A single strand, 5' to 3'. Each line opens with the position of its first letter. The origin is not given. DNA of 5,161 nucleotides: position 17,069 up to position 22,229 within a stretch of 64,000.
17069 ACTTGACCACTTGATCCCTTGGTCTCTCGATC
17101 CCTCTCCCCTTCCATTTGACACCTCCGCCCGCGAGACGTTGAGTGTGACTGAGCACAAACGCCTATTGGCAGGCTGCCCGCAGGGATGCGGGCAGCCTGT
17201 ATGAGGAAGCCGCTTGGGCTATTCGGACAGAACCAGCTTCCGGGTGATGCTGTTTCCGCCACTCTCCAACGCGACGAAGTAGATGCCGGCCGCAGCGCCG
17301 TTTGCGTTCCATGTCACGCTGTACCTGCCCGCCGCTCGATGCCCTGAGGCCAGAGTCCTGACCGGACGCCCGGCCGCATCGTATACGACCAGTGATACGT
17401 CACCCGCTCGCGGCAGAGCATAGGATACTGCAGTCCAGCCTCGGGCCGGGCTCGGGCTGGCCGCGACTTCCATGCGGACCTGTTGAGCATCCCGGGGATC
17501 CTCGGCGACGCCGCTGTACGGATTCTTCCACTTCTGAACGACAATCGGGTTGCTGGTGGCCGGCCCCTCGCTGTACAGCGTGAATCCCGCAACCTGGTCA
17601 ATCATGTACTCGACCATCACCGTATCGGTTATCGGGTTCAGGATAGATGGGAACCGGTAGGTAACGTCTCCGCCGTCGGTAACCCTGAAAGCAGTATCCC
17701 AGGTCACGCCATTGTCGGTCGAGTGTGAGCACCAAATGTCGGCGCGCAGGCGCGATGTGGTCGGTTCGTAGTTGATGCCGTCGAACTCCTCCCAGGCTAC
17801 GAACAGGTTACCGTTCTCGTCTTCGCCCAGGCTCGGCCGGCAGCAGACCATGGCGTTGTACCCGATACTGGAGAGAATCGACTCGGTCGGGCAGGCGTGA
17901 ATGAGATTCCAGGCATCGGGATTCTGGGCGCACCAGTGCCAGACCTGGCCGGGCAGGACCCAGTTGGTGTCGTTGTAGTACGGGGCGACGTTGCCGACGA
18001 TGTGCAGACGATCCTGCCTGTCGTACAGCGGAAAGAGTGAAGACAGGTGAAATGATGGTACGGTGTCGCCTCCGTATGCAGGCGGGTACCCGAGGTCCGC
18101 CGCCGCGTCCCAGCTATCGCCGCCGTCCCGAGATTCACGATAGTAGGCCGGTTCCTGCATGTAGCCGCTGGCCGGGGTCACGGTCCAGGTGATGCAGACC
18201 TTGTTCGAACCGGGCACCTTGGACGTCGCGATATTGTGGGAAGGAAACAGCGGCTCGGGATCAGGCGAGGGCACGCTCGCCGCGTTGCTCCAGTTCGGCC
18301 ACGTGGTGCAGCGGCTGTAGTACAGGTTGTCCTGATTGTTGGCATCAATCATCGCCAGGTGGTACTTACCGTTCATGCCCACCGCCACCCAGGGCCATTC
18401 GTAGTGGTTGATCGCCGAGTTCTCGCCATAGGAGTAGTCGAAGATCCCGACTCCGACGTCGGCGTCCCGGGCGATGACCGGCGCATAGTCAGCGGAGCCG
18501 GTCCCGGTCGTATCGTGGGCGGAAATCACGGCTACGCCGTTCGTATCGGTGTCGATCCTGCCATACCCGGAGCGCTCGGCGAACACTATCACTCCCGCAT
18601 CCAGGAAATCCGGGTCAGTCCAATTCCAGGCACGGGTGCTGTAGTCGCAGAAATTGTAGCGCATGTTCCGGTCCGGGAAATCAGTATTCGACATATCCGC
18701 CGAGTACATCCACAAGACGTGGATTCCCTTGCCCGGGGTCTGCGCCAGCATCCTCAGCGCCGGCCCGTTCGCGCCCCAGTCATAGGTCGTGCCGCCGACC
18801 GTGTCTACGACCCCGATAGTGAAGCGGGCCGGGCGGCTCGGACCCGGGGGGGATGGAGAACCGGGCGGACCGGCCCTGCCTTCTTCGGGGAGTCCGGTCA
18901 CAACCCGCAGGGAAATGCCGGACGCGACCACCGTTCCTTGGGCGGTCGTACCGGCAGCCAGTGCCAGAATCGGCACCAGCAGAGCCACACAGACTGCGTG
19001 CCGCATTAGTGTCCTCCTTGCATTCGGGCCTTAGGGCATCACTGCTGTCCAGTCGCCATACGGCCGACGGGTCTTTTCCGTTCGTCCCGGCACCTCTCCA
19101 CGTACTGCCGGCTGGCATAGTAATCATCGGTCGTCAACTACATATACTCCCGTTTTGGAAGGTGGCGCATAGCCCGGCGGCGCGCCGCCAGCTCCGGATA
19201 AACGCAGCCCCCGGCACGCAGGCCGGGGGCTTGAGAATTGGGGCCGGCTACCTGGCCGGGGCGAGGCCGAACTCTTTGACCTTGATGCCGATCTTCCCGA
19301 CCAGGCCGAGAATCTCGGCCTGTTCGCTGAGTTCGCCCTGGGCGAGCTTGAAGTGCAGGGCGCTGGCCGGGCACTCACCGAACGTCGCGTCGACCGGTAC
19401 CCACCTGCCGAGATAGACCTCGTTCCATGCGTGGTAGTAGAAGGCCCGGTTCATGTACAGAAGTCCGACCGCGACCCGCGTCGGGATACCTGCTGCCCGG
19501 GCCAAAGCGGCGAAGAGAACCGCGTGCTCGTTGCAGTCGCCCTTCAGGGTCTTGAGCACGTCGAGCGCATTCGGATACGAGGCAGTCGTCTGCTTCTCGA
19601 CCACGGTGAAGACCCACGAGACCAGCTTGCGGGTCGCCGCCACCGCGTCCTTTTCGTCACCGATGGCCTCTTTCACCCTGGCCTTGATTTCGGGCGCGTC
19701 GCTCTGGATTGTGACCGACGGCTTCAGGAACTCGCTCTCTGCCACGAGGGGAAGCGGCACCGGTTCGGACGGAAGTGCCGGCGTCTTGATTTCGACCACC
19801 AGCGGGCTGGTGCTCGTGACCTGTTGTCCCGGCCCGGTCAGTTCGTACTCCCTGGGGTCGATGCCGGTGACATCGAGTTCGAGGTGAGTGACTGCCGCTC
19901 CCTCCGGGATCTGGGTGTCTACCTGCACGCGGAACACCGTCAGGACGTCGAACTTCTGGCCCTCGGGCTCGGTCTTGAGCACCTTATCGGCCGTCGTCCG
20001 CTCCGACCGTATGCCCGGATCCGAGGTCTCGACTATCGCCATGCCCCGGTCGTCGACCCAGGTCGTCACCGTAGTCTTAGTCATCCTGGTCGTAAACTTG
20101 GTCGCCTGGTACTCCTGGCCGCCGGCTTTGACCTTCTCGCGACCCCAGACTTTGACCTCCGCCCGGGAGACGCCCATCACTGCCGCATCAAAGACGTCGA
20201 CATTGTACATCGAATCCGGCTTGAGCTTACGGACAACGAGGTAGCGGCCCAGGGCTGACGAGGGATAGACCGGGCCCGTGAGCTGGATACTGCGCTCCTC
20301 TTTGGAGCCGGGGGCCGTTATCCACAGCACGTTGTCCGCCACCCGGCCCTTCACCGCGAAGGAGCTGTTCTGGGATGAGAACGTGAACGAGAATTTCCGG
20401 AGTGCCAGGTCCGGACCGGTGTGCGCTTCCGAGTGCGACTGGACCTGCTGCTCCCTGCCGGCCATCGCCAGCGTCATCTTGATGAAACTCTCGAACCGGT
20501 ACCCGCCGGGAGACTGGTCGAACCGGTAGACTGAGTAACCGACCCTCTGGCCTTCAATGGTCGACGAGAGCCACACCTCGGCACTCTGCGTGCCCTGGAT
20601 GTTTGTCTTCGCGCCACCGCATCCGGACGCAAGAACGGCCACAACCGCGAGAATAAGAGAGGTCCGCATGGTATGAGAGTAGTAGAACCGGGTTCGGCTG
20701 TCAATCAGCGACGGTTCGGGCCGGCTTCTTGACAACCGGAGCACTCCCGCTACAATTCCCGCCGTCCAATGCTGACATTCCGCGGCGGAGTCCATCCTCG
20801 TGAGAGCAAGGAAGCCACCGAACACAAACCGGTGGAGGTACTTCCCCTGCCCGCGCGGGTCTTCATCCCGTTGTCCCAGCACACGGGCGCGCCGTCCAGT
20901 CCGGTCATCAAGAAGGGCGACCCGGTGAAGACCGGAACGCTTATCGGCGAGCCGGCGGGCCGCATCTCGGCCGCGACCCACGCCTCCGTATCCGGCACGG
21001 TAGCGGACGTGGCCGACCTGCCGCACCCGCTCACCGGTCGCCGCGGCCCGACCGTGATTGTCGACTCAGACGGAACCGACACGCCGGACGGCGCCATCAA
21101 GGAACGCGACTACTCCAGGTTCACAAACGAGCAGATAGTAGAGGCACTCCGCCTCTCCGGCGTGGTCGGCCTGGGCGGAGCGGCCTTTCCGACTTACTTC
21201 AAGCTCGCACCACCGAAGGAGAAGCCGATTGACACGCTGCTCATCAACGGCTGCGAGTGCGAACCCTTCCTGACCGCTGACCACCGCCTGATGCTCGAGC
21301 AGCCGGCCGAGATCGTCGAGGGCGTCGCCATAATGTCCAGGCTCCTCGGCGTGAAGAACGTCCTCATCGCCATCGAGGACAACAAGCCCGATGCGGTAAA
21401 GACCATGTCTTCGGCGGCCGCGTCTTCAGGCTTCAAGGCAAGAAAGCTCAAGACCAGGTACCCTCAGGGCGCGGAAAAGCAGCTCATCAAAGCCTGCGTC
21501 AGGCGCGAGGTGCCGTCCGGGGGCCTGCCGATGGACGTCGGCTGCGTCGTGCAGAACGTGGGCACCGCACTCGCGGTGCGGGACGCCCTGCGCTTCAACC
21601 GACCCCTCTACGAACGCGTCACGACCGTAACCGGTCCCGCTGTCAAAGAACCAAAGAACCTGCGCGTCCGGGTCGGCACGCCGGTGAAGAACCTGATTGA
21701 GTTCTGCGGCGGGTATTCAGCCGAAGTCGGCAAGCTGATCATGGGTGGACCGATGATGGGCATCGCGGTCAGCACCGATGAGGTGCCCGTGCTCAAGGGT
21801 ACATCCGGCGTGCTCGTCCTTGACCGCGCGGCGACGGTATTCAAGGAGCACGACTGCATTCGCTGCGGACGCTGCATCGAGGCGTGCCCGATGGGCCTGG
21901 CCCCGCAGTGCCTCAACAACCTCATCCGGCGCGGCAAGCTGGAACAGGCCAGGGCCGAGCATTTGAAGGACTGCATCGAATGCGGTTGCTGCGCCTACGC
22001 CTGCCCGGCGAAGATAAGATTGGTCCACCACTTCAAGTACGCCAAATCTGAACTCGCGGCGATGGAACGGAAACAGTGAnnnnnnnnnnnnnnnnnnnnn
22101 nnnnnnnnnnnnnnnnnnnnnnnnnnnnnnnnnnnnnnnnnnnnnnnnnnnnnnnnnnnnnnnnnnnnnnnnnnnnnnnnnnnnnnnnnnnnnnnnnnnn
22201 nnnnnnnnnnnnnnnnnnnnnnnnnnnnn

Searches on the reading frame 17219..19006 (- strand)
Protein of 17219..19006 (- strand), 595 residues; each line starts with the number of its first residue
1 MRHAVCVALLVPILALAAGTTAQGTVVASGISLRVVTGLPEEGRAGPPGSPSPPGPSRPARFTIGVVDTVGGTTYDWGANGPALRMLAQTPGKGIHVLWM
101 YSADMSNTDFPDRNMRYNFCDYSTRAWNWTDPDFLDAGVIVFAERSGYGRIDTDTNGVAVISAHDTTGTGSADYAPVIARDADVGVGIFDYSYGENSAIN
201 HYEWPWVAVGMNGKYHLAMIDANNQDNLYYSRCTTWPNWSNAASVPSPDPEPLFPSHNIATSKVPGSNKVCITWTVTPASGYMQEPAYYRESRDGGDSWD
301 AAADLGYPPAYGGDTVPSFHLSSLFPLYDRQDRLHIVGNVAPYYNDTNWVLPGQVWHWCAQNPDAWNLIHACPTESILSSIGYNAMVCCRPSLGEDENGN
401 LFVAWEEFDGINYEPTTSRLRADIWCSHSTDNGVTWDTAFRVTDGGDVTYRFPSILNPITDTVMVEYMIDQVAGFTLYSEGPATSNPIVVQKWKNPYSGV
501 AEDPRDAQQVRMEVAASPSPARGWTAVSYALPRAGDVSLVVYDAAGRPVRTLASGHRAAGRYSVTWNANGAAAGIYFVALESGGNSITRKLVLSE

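Call 26: search_protein_families(library=pfam, proteins=[window:17219-19006:-], max_evalue=0.001)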
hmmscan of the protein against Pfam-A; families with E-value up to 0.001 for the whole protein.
window:17219-19006:- (595 aa): 2 families
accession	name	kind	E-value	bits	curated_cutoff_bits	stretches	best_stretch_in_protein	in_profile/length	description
PF13860.13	FlgD_ig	-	6.6e-08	32.9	27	1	527-582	14-75/79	FlgD Ig-like domain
PF18962.6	Por_Secre_tail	-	3.1e-05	24.6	27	1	518-592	3-74/75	Secretion system C-terminal sorting domain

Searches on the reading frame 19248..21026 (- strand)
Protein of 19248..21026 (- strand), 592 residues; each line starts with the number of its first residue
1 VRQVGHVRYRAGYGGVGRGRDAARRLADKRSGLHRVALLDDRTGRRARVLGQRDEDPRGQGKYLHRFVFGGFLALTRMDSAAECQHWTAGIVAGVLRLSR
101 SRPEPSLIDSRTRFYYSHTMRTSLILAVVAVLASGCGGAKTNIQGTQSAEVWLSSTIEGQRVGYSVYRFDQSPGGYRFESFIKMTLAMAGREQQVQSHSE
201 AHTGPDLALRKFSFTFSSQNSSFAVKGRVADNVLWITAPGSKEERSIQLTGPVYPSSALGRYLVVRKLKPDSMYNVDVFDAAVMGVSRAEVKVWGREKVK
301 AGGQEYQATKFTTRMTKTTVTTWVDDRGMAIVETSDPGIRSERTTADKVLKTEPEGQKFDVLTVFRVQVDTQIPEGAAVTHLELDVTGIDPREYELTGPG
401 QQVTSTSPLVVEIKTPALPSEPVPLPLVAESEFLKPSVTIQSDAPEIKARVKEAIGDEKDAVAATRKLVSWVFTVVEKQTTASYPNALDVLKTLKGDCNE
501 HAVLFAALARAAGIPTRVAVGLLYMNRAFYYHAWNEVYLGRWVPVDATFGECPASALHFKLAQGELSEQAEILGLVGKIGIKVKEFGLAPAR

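Call 26: search_protein_families(library=pfam, proteins=[window:19248-21026:-], max_evalue=0.001)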
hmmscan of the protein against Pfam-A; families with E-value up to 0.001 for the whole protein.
window:19248-21026:- (592 aa): 3 families
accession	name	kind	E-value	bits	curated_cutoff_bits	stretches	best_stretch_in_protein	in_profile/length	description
PF01841.26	Transglut_core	-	2.2e-22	79.8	23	1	452-547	5-108/108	Transglutaminase-like superfamily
PF13471.12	Transglut_core3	-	1.5e-05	25.3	26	1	493-537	53-97/117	Transglutaminase-like superfamily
PF19630.5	DUF6134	-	0.00016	22.2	27.9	1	158-329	6-166/184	Domain of unknown function (DUF6134)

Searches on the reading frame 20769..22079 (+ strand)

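Call 26: search_protein_families(library=pfam, proteins=[window:20769-22079:+], max_evalue=0.001)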
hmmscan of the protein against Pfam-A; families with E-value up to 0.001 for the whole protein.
window:20769-22079:+ (436 aa): 14 families
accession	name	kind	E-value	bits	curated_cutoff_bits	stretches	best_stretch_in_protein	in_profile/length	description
PF01512.22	Complex1_51K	-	1.6e-50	171.3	31.2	1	129-271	3-149/150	Nuo51 FMN-binding domain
PF13375.12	RnfC_N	-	2.3e-30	105.1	25.6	1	3-102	2-100/101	RnfC Barrel sandwich hybrid domain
PF10531.15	SLBB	-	1.4e-12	47.7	27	1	284-333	1-55/55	SLBB domain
PF00037.32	Fer4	-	2.5e-07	30.7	21.1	1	360-376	5-21/24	4Fe-4S binding domain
PF13237.11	Fer4_10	-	3e-07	30.7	25.5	1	358-413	4-53/53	4Fe-4S dicluster domain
PF12838.12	Fer4_7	-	7.1e-07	30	27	1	363-416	2-52/52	4Fe-4S dicluster domain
PF13187.11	Fer4_9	-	9.8e-07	29.2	27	1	362-415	1-50/52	4Fe-4S dicluster domain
PF13183.11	Fer4_8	-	2.2e-06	28.6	27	1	362-416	4-68/68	4Fe-4S dicluster domain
PF12797.12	Fer4_2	-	4e-06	26.9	24.5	0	362-374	9-21/22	4Fe-4S binding domain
PF13534.11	Fer4_17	-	5.5e-05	24.1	22.2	1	363-416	2-60/61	4Fe-4S dicluster domain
PF12837.12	Fer4_6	-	0.00017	21.8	25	1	358-376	4-22/24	4Fe-4S binding domain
PF12798.12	Fer4_3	-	0.00024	22.1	27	0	363-376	1-14/15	4Fe-4S binding domain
PF17179.9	Fer4_22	-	0.0003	22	27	0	356-376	74-94/95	4Fe-4S dicluster domain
PF12800.12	Fer4_4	-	0.0003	21.3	24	0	362-376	3-17/17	4Fe-4S binding domain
